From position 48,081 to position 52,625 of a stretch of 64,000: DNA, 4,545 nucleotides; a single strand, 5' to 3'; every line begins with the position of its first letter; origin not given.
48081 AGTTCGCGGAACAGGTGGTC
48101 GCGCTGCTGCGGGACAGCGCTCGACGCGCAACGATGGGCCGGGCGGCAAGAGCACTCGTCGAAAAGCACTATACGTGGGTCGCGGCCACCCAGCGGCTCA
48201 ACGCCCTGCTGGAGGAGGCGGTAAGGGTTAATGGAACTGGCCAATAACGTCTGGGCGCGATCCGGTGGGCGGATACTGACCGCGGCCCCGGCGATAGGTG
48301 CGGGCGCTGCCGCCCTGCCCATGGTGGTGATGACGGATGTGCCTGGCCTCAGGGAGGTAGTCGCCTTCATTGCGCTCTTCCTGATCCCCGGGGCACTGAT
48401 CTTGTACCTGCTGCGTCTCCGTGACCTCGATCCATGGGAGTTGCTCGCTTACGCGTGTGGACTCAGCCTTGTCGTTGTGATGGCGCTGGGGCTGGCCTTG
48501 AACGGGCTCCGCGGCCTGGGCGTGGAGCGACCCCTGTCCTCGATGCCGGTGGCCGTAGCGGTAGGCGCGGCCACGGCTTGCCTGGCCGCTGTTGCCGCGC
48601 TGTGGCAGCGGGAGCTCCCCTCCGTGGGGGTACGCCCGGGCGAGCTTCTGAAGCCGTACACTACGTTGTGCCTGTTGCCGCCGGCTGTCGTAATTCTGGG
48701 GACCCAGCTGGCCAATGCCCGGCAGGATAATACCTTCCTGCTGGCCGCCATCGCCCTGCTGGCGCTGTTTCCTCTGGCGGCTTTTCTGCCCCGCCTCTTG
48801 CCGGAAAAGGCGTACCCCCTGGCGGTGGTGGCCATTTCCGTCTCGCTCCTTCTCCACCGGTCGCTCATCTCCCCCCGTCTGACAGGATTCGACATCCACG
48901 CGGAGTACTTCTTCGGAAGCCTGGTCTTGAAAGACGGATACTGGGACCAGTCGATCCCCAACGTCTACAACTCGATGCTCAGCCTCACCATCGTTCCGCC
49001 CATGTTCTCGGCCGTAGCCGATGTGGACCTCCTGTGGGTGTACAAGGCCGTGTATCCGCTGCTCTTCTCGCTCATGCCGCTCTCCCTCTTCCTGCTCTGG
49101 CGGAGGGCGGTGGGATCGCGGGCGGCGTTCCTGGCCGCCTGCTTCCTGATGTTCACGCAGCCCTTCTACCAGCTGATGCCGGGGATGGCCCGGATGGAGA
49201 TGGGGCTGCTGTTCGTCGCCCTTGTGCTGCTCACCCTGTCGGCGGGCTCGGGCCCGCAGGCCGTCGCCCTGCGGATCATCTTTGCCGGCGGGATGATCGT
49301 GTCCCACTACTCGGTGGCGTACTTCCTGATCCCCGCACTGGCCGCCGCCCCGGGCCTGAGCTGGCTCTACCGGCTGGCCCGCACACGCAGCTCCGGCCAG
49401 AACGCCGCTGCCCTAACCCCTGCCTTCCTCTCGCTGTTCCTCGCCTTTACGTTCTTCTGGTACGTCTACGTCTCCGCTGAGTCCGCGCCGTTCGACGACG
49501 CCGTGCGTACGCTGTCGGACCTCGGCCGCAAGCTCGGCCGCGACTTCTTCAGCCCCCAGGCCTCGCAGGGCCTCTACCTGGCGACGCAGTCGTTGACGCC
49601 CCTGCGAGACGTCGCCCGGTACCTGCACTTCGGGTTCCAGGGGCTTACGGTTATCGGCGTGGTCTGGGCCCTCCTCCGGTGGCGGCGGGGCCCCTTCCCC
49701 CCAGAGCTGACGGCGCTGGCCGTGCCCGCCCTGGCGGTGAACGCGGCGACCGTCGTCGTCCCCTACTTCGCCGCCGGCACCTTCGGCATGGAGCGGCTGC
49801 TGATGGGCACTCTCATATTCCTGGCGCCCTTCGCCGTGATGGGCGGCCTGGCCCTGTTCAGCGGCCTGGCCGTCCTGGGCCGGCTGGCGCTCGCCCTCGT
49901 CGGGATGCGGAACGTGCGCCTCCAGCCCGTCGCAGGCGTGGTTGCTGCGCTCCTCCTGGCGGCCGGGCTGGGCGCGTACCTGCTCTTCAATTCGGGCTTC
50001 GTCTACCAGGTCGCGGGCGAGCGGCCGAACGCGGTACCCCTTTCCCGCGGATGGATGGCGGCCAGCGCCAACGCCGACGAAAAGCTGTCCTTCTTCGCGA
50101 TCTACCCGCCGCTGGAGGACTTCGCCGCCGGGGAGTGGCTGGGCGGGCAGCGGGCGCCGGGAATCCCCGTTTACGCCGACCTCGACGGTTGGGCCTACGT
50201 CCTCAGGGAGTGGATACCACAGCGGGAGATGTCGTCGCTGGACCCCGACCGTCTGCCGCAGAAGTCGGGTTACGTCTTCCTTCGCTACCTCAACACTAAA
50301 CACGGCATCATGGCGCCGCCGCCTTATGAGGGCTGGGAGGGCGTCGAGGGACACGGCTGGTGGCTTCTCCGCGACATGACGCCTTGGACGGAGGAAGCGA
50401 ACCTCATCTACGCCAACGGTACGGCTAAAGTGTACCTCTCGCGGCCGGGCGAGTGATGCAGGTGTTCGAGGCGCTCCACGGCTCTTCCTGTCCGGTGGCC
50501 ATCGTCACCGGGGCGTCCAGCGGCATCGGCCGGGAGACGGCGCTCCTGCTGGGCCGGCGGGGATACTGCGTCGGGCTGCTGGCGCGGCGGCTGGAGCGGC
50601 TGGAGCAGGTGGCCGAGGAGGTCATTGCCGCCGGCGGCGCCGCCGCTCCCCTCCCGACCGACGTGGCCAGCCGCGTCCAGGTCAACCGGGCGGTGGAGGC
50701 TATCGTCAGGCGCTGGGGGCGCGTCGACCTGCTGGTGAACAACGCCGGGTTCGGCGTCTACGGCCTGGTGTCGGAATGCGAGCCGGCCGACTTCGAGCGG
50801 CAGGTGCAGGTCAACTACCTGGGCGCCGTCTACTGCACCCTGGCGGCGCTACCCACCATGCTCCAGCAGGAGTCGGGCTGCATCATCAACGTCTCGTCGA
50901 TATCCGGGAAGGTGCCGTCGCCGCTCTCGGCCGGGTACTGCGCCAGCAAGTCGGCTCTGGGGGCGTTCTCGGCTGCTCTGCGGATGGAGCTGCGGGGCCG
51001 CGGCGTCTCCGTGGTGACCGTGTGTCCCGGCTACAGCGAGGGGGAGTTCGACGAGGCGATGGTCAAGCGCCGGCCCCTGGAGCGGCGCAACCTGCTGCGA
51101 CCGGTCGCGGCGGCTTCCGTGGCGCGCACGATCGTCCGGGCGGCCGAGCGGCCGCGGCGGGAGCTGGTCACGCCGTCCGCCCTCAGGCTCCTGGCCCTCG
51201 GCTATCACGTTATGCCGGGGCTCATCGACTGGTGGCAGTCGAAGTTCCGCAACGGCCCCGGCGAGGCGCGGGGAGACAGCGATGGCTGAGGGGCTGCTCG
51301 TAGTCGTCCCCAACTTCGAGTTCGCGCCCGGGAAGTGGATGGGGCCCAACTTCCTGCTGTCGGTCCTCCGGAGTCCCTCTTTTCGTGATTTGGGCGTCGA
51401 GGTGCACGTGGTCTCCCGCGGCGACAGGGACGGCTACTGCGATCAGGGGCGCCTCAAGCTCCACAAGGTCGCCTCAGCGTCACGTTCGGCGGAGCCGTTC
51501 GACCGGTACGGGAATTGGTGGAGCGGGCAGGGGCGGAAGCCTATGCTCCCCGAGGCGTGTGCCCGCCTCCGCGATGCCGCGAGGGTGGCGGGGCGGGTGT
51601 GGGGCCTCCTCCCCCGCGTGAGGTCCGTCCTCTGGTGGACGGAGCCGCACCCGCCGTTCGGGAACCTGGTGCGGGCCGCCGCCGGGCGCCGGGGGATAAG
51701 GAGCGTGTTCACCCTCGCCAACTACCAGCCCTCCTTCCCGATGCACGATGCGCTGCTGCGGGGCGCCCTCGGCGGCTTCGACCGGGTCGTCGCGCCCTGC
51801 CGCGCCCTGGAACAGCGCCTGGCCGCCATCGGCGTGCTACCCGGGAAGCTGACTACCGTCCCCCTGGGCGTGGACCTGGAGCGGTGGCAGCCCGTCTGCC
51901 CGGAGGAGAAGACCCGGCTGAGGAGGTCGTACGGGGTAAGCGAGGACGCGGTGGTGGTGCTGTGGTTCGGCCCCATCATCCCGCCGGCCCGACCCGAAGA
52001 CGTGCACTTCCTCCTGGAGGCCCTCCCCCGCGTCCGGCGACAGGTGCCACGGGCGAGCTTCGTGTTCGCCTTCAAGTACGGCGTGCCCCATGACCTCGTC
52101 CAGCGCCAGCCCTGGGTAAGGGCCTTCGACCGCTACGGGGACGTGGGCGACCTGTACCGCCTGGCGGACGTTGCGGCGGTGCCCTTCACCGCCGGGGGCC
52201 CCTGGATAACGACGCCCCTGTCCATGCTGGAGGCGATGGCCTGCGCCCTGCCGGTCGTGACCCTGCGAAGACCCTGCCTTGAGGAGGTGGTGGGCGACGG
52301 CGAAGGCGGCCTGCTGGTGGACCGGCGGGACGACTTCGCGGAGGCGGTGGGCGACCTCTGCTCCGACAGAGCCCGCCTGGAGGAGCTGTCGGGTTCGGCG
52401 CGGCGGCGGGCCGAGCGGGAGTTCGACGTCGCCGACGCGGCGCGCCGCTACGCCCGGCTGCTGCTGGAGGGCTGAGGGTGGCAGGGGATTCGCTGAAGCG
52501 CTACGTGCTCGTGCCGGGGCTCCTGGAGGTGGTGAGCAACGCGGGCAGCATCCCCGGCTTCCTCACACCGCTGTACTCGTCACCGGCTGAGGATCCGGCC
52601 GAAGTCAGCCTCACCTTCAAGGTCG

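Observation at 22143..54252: A 32-kb, roughly 30-gene, single-strand and translationally coupled glycan operon with an unusual parts list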

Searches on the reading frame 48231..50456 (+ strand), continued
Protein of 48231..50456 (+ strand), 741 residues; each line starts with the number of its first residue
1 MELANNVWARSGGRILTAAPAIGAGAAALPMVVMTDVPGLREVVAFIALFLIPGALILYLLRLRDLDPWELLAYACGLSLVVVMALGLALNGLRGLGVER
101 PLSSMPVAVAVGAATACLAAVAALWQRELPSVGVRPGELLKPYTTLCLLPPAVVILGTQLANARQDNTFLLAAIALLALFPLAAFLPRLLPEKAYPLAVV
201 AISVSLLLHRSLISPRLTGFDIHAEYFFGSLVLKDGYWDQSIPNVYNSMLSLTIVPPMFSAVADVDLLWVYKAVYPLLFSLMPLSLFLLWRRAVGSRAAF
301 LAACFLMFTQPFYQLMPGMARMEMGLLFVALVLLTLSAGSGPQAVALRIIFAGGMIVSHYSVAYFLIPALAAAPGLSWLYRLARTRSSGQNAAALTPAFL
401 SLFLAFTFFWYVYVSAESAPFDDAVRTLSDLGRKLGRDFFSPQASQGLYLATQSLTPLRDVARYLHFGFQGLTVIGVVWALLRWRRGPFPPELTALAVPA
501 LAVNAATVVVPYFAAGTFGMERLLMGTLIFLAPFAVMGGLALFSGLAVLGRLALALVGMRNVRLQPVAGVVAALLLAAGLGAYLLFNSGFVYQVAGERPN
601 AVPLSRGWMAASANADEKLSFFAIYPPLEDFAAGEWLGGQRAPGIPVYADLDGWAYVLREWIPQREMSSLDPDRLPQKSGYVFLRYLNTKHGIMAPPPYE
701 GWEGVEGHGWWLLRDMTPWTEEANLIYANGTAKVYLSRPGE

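Call 104: search_protein_families(library=pfam, proteins=[L096:11236-12507:-, L119:11367-12683:-, L121:4459-5811:-, L124:6975-8477:+, L140:12212-13459:-, L141:4957-6219:-, L149:12117-13379:-, L159:6903-8585:-, L165:3421-4932:+, L169:3340-4602:-], max_evalue=0.001)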
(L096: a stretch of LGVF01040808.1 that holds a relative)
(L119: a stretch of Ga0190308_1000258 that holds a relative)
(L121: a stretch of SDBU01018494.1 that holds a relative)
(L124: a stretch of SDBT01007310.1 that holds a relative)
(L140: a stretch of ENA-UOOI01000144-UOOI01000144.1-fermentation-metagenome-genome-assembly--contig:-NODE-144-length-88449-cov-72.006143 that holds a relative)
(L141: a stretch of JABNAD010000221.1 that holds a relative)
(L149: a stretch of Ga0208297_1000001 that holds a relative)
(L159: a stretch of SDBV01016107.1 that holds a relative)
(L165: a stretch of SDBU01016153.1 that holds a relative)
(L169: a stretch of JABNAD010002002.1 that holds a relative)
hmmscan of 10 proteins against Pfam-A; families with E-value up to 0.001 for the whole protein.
L096:11236-12507:- (424 aa): 3 families
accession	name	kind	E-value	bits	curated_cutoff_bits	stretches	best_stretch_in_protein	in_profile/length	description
PF01943.22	Polysacc_synt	-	1.4e-14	54.6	28.2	1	24-246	2-224/274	Polysaccharide biosynthesis protein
PF13440.11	Polysacc_synt_3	-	2.2e-11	44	23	1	49-337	3-290/293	Polysaccharide biosynthesis protein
PF01554.23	MatE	-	3e-05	24.2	24.9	1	256-389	29-161/161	MatE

L119:11367-12683:- (439 aa): 2 families
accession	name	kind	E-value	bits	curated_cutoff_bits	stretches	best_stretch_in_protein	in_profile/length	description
PF01943.22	Polysacc_synt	-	1.8e-16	60.9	28.2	1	42-294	2-254/274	Polysaccharide biosynthesis protein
PF13440.11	Polysacc_synt_3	-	1.9e-09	37.6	23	1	66-345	2-279/293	Polysaccharide biosynthesis protein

L121:4459-5811:- (451 aa): 1 family
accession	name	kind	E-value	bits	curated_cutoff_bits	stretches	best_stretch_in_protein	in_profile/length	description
PF01943.22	Polysacc_synt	-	2.9e-08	33.9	28.2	1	41-299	2-260/274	Polysaccharide biosynthesis protein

L124:6975-8477:+ (501 aa): 3 families
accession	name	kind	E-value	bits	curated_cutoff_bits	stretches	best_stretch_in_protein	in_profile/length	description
PF13440.11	Polysacc_synt_3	-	4.3e-27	95.5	23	1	37-340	2-292/293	Polysaccharide biosynthesis protein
PF01943.22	Polysacc_synt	-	2.6e-18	66.9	28.2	1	14-289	3-273/274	Polysaccharide biosynthesis protein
PF01554.23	MatE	-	9.4e-10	38.8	24.9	1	28-175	11-161/161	MatE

L140:12212-13459:- (416 aa): 2 families
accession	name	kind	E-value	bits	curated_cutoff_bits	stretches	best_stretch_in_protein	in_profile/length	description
PF01943.22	Polysacc_synt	-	8.7e-08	32.4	28.2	1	24-280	2-265/274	Polysaccharide biosynthesis protein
PF13440.11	Polysacc_synt_3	-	0.00055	19.7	23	1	48-324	2-283/293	Polysaccharide biosynthesis protein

L141:4957-6219:- (421 aa): 2 families
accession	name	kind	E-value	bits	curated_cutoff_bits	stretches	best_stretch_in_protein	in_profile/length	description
PF01943.22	Polysacc_synt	-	1.5e-07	31.6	28.2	1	29-285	2-265/274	Polysaccharide biosynthesis protein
PF13440.11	Polysacc_synt_3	-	0.00038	20.2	23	1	53-329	2-283/293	Polysaccharide biosynthesis protein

L149:12117-13379:- (421 aa): 1 family
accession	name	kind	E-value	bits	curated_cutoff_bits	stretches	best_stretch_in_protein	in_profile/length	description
PF01943.22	Polysacc_synt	-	1e-08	35.4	28.2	1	29-285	2-265/274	Polysaccharide biosynthesis protein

L159:6903-8585:- (561 aa): 1 family
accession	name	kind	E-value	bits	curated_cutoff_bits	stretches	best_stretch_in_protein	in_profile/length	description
PF01943.22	Polysacc_synt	-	3.9e-07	30.2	28.2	1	90-356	5-272/274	Polysaccharide biosynthesis protein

L165:3421-4932:+ (504 aa): 2 families
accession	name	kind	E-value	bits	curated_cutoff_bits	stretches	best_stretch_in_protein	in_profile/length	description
PF13440.11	Polysacc_synt_3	-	1.1e-15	58.1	23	1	43-341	1-288/293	Polysaccharide biosynthesis protein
PF01943.22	Polysacc_synt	-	1.1e-14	55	28.2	1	27-295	9-274/274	Polysaccharide biosynthesis protein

L169:3340-4602:- (421 aa): 1 family
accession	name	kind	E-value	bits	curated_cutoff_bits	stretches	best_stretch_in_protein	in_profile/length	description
PF01943.22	Polysacc_synt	-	9.1e-08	32.3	28.2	1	29-285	2-265/274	Polysaccharide biosynthesis protein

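Call 106: search_protein_families(library=pfam, proteins=[L104:10521-11459:-, L111:15087-16193:-, L114:7036-8049:-, L119:15528-16376:-, L149:2-1591:-, L163:46-1380:+, L155:12216-13463:-, L157:4577-5839:-], max_evalue=0.001)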
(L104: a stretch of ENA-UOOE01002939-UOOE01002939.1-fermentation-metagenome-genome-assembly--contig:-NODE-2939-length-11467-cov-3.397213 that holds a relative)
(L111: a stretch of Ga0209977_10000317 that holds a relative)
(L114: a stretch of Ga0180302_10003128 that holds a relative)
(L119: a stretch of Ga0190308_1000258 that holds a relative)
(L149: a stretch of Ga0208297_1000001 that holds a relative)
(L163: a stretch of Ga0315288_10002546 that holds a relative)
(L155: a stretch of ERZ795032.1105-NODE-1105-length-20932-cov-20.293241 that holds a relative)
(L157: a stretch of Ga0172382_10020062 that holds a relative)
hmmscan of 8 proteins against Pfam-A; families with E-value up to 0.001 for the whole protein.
L104:10521-11459:- (313 aa): 0 families

L111:15087-16193:- (369 aa): 0 families

L114:7036-8049:- (338 aa): 2 families
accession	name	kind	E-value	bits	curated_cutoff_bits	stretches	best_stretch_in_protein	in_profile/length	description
PF01554.23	MatE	-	3.6e-09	37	24.9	1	153-302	6-161/161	MatE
PF13440.11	Polysacc_synt_3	-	3.8e-08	33.3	23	1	4-248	42-288/293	Polysaccharide biosynthesis protein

L119:15528-16376:- (283 aa): 1 family
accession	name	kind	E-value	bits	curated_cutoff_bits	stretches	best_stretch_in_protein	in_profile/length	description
PF02517.21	Rce1-like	-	3e-16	59.9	22.4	1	184-274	4-93/93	Type II CAAX prenyl endopeptidase Rce1-like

L149:2-1591:- (530 aa): 2 families
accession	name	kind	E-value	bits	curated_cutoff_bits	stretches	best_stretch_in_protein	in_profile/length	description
PF13440.11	Polysacc_synt_3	-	2e-19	70.4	23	1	62-359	1-290/293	Polysaccharide biosynthesis protein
PF01943.22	Polysacc_synt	-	3.8e-07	30.2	28.2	1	39-306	2-267/274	Polysaccharide biosynthesis protein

L163:46-1380:+ (445 aa): 2 families
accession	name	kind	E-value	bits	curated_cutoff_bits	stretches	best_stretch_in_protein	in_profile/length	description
PF13440.11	Polysacc_synt_3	-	1.2e-62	212.3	23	1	140-423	1-284/293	Polysaccharide biosynthesis protein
PF01943.22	Polysacc_synt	-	2.5e-34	119.4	28.2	1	117-382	2-273/274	Polysaccharide biosynthesis protein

L155:12216-13463:- (416 aa): 1 family
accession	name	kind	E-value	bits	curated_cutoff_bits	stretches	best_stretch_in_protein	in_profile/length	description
PF01943.22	Polysacc_synt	-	5.7e-06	26.4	28.2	1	24-280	2-265/274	Polysaccharide biosynthesis protein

L157:4577-5839:- (421 aa): 2 families
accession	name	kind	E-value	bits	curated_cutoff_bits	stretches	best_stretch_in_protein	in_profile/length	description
PF01943.22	Polysacc_synt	-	1.3e-07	31.8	28.2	1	29-285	2-265/274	Polysaccharide biosynthesis protein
PF13440.11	Polysacc_synt_3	-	0.00078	19.2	23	0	53-329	2-283/293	Polysaccharide biosynthesis protein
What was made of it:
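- On Wzx/Wzy-dependent polysaccharide locus: None was found among 18 polytopic neighbours of DUF2206 elsewhere (calls 104, 106).
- None is Wzy_C or the MraY/WecA family (calls 104, 106).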

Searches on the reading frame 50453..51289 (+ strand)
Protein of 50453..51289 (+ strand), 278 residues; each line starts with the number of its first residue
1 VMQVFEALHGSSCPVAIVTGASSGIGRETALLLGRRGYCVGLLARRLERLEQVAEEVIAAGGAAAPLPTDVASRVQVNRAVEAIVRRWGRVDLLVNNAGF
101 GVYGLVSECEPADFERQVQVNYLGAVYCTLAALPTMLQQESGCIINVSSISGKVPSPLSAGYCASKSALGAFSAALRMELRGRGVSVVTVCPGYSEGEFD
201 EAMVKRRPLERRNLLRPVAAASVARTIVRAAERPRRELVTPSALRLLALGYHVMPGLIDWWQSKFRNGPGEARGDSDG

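Call 7: search_protein_families(library=pfam, proteins=[window:50453-51289:+], max_evalue=0.001)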
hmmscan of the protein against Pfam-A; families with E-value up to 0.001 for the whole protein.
window:50453-51289:+ (278 aa): 3 families
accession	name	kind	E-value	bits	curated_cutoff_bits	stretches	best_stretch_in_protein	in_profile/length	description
PF00106.31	adh_short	-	2.6e-55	187.4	26.6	1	15-202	2-189/195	short chain dehydrogenase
PF13561.12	adh_short_C2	-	1.4e-35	123.4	27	1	20-204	1-185/236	Enoyl-(Acyl carrier protein) reductase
PF08659.16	KR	-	3e-11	44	22.6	1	17-178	4-165/180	KR domain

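Call 22: search_protein_families(library=ncbifam, proteins=[window:50453-51289:+], max_evalue=0.00001)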
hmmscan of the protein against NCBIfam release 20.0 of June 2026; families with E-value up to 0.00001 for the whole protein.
window:50453-51289:+ (278 aa): 215 families (the best 25 are shown)
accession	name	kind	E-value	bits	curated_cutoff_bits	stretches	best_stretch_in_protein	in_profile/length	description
NF005495.0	PRK07109.1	subfamily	3.7e-64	217.1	264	1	14-261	9-258/334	SDR family oxidoreductase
NF004825.0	PRK06181.1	equivalog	6.5e-59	199.4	215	1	15-260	8-257/268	SDR family oxidoreductase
NF004826.0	PRK06182.1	subfamily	4.2e-51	173.8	305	1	14-205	5-190/274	oxidoreductase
NF005806.0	PRK07666.1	equivalog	3.1e-48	164.1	286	1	15-240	9-230/239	3-ketoacyl-ACP reductase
NF005672.0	PRK07454.1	equivalog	7.6e-47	159.5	234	1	13-240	6-230/241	SDR family oxidoreductase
NF004823.0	PRK06179.1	subfamily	3.6e-44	151.2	310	1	14-234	6-218/271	oxidoreductase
NF005539.0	PRK07201.1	equivalog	6.6e-44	150.7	549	1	15-231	372-584/657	SDR family oxidoreductase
NF005372.1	PRK06914.1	subfamily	1.1e-43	149.5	320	1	14-194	3-184/279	SDR family oxidoreductase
NF005594.0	PRK07326.1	equivalog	1.2e-43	149.4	271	1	15-202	8-193/237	SDR family oxidoreductase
NF005559.1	PRK07231.1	subfamily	1.3e-42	146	215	1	15-212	6-204/249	glucose 1-dehydrogenase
NF006114.0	PRK08263.1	subfamily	5.1e-42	144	290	1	16-229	6-217/280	short chain dehydrogenase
NF004824.0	PRK06180.1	subfamily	7.1e-42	143.5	298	1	14-194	5-182/279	oxidoreductase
NF052558.1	MBtsdlDhBudC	equivalog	8e-41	140.2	270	1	15-210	5-197/250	meso-2,3-butanediol dehydrogenase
NF005878.0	PRK07825.1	subfamily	1.1e-40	139.8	287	1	15-258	11-244/278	short chain dehydrogenase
NF006123.0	PRK08267.1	equivalog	1.7e-40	138.9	261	1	17-260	6-250/261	SDR family oxidoreductase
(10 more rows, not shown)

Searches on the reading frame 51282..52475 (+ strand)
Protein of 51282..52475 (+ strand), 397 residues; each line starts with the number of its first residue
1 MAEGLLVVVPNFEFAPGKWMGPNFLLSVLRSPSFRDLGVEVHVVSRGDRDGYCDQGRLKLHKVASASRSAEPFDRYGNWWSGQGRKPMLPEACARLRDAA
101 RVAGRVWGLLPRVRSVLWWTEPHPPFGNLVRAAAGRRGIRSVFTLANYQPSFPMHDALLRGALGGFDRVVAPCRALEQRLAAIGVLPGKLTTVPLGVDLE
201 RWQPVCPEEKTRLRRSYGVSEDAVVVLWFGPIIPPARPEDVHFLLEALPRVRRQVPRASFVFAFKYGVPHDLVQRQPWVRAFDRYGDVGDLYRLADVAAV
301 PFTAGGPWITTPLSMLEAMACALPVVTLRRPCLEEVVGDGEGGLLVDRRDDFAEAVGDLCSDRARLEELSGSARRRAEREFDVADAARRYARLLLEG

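Call 7: search_protein_families(library=pfam, proteins=[window:51282-52475:+], max_evalue=0.001)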
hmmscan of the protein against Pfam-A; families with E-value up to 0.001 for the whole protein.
window:51282-52475:+ (397 aa): 5 families
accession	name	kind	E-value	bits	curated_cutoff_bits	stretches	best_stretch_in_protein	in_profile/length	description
PF13692.12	Glyco_trans_1_4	-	1.4e-18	67.9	27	1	225-362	3-142/142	Glycosyl transferases group 1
PF00534.26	Glycos_transf_1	-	1.4e-12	47.9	26.4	1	284-375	82-171/172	Glycosyl transferases group 1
PF13439.12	Glyco_transf_4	-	7e-11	42.9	28.5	1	34-201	15-170/170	Glycosyltransferase Family 4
PF13579.12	Glyco_trans_4_4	-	4.5e-08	34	29.7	1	34-196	14-158/158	Glycosyl transferase 4-like domain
PF13524.12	Glyco_trans_1_2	-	1.7e-07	31.7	25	1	315-389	67-141/144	Glycosyl transferase-like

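Call 73: search_protein_families(library=ncbifam, proteins=[window:51282-52475:+], max_evalue=0.01)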
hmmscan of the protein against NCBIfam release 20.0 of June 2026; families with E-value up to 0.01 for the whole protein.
window:51282-52475:+ (397 aa): 17 families
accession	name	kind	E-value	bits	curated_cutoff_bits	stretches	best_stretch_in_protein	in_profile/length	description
NF053787.1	GlcN_PG_synth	equivalog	1.6e-19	70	480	1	164-384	142-346/361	N-acetylglucosaminyl phosphatidylglycerol synthase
TIGR03088.1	stp2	hypoth_equivalog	3.5e-13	49.3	409.05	1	286-393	264-369/374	TIGR03088 family PEP-CTERM/XrtA system glycosyltransferase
TIGR04063.1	stp3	hypoth_equivalog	1e-12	47.6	442.05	1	162-392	154-390/397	TIGR04063 family PEP-CTERM/XrtA system glycosyltransferase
TIGR02149.1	glgA_Coryne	subfamily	1.5e-12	47.4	302.4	1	307-391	290-384/391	glycogen synthase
NF041876.1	EPS_EpsE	equivalog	5.8e-12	45.6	400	1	312-388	309-387/389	exopolysaccharide biosynthesis GT4 family glycosyltransferase EpsE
TIGR03449.1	mycothiol_MshA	equivalog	6.1e-11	41.8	462.5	1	187-387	187-393/406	D-inositol-3-phosphate glycosyltransferase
TIGR04047.1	MSMEG_0565_glyc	hypoth_equivalog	1.3e-09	37.7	259.85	2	288-388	270-365/373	MSMEG_0565 family glycosyltransferase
TIGR03999.1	thiol_BshA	equivalog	1.7e-09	37.1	273.7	1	284-393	262-369/375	N-acetyl-alpha-D-glucosaminyl L-malate synthase BshA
NF038229.1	Glyco4_Geo_Pelo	equivalog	6.9e-09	35.2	400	1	149-394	93-333/338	GPMC system family 4 glycosyltransferase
NF007640.0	PRK10307.1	subfamily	3.8e-07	29.4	276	1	161-386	167-396/411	WcaI family glycosyltransferase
NF047684.1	TeichurnBiosyTuaC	equivalog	2.8e-05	23.2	550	1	169-389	168-381/391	teichuronic acid biosynthesis protein TuaC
TIGR04005.1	wcaL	equivalog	3.8e-05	22.7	537.6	1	295-394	299-403/406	colanic acid biosynthesis glycosyltransferase WcaL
TIGR02472.1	sucr_P_syn_N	equivalog_domain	0.00017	20.6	576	1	285-391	327-435/439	sucrose-phosphate synthase, putative, glycosyltransferase domain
NF049988.1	MGlcDAGSynMgs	equivalog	0.0006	19.3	400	1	188-376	176-367/398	alpha-monoglucosyldiacylglycerol synthase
TIGR03087.1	stp1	hypoth_equivalog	0.0017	17.6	316.65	1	241-384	243-384/397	TIGR03087 family PEP-CTERM/XrtA system glycosyltransferase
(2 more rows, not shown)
